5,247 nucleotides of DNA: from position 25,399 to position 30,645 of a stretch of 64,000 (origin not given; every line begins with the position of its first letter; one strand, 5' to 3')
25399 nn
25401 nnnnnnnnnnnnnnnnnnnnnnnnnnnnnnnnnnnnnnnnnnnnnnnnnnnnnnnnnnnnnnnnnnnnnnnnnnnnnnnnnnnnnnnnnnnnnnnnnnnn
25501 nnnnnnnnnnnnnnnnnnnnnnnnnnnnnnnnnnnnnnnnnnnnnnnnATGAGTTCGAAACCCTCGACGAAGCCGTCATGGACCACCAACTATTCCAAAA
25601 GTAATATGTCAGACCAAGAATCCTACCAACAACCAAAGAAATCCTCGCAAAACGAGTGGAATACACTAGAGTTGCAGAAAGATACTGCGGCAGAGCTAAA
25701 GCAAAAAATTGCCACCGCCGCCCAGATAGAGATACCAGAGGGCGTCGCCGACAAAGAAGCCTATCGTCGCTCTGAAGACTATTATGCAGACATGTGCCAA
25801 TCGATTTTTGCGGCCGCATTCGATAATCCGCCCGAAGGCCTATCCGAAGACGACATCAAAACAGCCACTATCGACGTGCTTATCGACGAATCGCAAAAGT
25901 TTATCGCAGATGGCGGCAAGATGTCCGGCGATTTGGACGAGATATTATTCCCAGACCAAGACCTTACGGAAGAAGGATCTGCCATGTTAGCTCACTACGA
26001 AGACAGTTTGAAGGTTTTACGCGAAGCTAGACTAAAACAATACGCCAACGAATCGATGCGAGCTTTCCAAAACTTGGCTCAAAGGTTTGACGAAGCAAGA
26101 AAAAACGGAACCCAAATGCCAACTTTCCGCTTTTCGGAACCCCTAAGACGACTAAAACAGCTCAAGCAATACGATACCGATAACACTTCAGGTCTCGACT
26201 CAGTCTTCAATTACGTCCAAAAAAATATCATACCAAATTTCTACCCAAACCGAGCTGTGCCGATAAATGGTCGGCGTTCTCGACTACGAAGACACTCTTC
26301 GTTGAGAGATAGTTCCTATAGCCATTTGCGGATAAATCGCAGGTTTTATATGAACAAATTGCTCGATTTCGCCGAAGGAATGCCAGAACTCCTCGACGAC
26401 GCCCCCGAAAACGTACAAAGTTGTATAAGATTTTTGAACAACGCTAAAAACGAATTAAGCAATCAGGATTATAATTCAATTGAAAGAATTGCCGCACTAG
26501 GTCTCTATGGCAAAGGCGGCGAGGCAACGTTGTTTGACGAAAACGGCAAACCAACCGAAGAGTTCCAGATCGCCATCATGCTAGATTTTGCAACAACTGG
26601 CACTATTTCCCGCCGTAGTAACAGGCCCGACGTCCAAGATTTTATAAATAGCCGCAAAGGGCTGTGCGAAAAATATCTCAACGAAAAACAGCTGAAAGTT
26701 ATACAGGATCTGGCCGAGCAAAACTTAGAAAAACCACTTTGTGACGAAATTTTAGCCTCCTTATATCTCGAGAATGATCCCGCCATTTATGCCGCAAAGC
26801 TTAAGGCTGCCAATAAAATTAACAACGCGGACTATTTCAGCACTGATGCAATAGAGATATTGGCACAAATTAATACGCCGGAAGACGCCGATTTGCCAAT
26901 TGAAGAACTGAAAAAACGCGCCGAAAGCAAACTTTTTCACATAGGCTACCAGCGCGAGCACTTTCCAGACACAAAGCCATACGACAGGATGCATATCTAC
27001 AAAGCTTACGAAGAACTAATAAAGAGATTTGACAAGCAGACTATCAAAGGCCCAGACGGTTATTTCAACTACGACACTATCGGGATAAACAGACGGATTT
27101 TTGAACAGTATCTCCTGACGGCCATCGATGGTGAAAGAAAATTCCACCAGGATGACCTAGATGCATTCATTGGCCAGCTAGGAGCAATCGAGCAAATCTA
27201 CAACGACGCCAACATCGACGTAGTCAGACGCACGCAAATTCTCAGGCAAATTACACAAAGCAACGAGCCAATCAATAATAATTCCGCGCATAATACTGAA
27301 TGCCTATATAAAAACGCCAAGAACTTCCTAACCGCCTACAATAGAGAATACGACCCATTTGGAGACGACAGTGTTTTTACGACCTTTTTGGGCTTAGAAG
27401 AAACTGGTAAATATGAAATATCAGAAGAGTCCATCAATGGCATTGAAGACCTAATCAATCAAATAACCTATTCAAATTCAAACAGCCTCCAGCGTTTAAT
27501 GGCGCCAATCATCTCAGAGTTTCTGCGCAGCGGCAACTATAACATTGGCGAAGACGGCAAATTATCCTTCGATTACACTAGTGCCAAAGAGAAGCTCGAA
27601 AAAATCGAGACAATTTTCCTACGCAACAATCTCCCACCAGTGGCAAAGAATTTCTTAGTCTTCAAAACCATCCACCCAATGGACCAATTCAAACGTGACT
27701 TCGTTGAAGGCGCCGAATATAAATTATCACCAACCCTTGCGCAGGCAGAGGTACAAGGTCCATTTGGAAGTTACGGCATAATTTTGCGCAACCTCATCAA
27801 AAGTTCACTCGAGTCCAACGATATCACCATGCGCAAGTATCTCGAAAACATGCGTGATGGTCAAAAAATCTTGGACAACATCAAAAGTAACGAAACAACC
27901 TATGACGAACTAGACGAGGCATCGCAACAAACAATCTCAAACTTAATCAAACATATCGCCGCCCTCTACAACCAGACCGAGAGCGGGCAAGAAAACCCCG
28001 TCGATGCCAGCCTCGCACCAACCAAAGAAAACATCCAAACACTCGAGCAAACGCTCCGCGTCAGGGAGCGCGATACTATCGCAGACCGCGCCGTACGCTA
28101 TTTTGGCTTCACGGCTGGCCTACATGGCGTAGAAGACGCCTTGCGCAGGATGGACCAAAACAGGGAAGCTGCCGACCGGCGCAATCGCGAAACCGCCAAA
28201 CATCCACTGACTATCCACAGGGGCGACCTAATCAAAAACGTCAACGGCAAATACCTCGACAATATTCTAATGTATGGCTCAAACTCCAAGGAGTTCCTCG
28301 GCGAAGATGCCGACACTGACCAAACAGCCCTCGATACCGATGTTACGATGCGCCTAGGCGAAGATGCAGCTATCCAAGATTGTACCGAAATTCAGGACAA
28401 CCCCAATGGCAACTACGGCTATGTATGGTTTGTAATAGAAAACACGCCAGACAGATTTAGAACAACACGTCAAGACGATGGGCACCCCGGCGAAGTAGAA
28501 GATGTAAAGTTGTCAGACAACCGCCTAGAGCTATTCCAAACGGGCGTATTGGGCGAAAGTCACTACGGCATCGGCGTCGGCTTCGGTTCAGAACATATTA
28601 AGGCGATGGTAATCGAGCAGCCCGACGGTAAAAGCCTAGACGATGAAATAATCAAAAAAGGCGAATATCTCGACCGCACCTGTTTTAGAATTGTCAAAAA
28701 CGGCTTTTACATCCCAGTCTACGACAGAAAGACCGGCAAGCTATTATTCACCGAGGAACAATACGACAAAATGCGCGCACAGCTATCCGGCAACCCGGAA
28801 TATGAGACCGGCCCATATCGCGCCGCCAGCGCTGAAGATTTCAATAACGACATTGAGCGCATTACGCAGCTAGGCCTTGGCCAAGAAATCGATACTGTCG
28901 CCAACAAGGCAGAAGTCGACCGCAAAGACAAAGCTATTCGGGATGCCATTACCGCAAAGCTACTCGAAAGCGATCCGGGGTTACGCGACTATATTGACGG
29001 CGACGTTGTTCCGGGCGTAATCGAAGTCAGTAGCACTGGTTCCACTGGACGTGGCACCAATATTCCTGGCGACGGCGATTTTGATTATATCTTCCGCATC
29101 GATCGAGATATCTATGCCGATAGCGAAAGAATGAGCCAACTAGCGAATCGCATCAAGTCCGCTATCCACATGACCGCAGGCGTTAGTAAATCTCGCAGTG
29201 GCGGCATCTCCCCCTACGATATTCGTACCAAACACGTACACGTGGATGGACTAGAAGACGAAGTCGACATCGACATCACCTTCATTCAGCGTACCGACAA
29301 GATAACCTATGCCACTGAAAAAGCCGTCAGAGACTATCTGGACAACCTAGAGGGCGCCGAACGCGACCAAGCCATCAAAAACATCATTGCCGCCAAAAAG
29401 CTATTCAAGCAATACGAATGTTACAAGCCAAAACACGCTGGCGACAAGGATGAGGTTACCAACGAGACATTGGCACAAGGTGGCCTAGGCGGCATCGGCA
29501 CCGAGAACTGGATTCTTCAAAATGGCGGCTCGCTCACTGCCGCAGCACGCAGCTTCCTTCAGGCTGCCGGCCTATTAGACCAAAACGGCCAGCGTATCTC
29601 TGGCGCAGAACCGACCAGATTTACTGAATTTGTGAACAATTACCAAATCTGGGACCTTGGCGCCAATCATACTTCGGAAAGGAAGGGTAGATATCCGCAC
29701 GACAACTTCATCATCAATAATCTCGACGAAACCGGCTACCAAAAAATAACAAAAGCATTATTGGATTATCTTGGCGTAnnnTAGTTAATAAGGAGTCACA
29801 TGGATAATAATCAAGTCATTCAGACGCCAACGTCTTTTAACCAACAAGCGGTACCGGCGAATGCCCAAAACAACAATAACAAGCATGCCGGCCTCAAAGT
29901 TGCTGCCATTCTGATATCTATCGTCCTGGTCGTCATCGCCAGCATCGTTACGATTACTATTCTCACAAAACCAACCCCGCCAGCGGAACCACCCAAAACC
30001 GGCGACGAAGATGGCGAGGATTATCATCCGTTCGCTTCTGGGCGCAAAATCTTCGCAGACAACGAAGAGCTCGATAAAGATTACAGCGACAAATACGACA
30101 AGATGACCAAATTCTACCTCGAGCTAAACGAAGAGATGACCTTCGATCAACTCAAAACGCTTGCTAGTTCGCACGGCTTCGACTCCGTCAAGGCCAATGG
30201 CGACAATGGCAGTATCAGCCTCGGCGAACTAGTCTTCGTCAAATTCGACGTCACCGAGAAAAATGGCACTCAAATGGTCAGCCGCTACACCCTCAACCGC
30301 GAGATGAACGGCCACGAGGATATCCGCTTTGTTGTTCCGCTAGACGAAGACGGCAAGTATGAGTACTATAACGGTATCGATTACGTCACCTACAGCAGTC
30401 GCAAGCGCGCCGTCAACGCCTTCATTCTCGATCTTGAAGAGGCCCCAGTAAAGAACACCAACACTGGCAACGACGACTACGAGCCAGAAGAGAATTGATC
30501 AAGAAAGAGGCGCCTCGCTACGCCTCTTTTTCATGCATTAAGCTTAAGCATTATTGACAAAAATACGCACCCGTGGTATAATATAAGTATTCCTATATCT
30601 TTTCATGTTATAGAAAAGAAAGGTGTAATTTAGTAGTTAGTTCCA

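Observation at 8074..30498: Expanded family of small single-pass proteins translationally coupled to every giant or secreted protein in the block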

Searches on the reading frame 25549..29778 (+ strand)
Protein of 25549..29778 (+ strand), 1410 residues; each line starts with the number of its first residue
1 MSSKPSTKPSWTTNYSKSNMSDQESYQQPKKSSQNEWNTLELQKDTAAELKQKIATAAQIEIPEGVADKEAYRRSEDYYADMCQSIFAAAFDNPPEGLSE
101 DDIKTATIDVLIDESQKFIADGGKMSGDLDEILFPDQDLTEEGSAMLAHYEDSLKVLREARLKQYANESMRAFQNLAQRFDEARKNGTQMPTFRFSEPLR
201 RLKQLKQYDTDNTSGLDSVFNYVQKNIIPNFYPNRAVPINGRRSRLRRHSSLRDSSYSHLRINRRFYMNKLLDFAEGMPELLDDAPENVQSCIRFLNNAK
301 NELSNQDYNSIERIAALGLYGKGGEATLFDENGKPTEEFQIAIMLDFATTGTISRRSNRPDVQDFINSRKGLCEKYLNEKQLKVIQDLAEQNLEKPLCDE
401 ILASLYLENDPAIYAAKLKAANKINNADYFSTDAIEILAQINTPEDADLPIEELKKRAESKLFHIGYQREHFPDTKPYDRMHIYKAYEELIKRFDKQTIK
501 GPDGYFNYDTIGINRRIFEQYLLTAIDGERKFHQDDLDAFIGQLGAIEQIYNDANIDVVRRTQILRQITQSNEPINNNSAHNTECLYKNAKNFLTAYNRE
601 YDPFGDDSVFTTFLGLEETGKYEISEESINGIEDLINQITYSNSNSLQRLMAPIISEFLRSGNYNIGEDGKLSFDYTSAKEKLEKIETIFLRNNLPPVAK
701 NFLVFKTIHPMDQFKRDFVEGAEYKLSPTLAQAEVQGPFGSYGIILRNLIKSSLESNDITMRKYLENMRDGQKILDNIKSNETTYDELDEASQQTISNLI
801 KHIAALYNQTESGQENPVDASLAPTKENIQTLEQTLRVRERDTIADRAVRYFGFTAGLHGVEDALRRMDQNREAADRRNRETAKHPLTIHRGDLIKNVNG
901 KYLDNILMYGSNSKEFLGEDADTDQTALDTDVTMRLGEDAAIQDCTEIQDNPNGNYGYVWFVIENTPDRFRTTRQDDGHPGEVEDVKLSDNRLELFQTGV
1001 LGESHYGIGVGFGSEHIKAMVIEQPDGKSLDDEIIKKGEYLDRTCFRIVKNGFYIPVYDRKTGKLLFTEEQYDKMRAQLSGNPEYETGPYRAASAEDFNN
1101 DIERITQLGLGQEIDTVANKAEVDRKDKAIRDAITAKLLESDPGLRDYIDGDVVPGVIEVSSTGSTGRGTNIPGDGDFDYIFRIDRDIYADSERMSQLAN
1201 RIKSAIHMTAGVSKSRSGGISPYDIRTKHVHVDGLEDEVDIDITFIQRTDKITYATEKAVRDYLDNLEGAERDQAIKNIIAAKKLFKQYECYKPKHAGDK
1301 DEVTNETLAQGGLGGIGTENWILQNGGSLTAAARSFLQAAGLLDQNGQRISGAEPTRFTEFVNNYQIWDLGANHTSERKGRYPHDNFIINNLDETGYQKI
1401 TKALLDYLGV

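Call 7: search_protein_families(library=pfam, proteins=[window:25549-29778:+], max_evalue=0.01)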
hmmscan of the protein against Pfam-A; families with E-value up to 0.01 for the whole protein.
window:25549-29778:+ (1410 aa): 0 families

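Call 45: search_solved_structures(query=window:25606-29778:+, max_evalue=0.1)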
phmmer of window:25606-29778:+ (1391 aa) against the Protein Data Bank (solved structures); distinct sequences matched with E-value up to 0.1: 0.

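Call 74: search_protein_families(library=pfam, proteins=[window:25606-29778:+], max_evalue=0.5)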
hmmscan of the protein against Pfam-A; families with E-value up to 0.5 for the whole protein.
window:25606-29778:+ (1391 aa): 3 families
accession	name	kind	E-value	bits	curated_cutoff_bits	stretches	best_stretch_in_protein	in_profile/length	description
PF18144.7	SMODS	-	0.01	16.5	26.5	1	1140-1197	48-110/164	Second Messenger Oligonucleotide or Dinucleotide Synthetase domain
PF23116.1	HHD_RTEL1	-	0.21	12.4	27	1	730-793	8-69/102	RTEL1, HHD domain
PF17910.6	FeoB_Cyto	-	0.24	12.3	23.4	0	360-397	6-43/90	FeoB cytosolic helical domain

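Call 86: find_homologous_proteins(query=window:25606-29778:+, max_evalue=0.00001)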
Query window:25606-29778:+ (1391 aa): 2 proteins with E <= 0.00001 among 8000 candidates.
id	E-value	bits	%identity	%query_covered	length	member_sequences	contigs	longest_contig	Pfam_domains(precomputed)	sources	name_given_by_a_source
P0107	0.0e+0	2944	93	100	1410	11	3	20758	-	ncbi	-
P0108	0.0e+0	1924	63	100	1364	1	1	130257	-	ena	-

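Call 87: find_encoding_contigs(protein=P0108, flank=10000, max_places=1)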
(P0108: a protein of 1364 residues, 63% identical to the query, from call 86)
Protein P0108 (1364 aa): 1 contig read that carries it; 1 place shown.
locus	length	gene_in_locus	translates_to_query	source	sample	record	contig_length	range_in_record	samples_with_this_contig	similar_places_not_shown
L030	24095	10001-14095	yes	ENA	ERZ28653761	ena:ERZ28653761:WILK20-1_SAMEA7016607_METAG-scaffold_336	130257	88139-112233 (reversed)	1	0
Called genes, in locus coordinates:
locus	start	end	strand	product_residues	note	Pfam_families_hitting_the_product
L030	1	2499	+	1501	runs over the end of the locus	-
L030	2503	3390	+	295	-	-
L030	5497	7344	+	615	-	-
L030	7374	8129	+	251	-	PF25063:ARM_TT21_C (weak), PF23914:TPR_CcmH_CycH (faint), PF13181:TPR_8 (faint), PF13371:TPR_9 (faint), PF13424:TPR_12, PF00515:TPR_1 (weak), PF07719:TPR_2 (weak), PF12895:ANAPC3 (weak), +7 more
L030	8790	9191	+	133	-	-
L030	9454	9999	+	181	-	-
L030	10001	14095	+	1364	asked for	-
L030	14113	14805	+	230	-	-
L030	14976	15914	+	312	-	-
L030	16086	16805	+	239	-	PF02397:Bac_transf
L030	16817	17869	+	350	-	PF04321:RmlD_sub_bind, PF01073:3Beta_HSD, PF01370:Epimerase, PF02719:Polysacc_synt_2, PF07993:NAD_binding_4, PF16363:GDP_Man_Dehyd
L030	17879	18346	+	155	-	PF08660:Alg14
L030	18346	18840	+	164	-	PF04101:Glyco_tran_28_C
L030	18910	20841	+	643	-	PF00702:Hydrolase (faint), PF13419:HAD_2 (weak)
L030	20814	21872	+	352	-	PF13641:Glyco_tranf_2_3, PF00535:Glycos_transf_2, PF10111:Glyco_tranf_2_2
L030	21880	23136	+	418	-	-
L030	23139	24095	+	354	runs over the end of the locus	PF00535:Glycos_transf_2, PF10111:Glyco_tranf_2_2, PF13641:Glyco_tranf_2_3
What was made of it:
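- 25606..29781 (+): Giant 2 (1391 aa). Soluble and very acidic (net -61). C-terminal GS...DxD nucleotidyltransferase motif with a weak SMODS hit. No signal peptide or TM segment. The E-giant2-F triad is conserved at 63% identity in L030 (calls 86, 87).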

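Call 97: search_protein_families(library=phrogs, proteins=[window:25606-29778:+], max_evalue=0.01)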
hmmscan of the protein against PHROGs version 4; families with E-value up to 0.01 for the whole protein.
window:25606-29778:+ (1391 aa): 0 families

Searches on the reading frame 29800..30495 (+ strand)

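Call 5: search_protein_families(library=pfam, proteins=[window:29800-30495:+], max_evalue=1)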
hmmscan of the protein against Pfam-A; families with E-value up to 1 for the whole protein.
window:29800-30495:+ (232 aa): 4 families
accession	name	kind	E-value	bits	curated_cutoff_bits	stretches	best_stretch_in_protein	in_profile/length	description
PF17665.6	DUF5527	-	0.13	12.4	28.5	1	15-77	24-84/139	Family of unknown function (DUF5527)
PF14452.12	Multi_ubiq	-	0.15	12.7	24.5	1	111-151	15-60/69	Multiubiquitin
PF09101.17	Exotox-A_bind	-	0.15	11.8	20.5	1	117-184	63-126/274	Exotoxin A binding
PF20185.3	DUF6548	-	0.2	11.9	27.3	1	10-51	121-162/164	Family of unknown function (DUF6548)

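Call 96: search_protein_families(library=ncbifam, proteins=[window:29800-30495:+], max_evalue=0.01)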
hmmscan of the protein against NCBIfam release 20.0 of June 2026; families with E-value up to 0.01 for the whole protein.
window:29800-30495:+ (232 aa): 0 families

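Call 97: search_protein_families(library=phrogs, proteins=[window:29800-30495:+], max_evalue=0.01)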
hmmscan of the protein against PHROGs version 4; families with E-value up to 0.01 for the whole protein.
window:29800-30495:+ (232 aa): 0 families
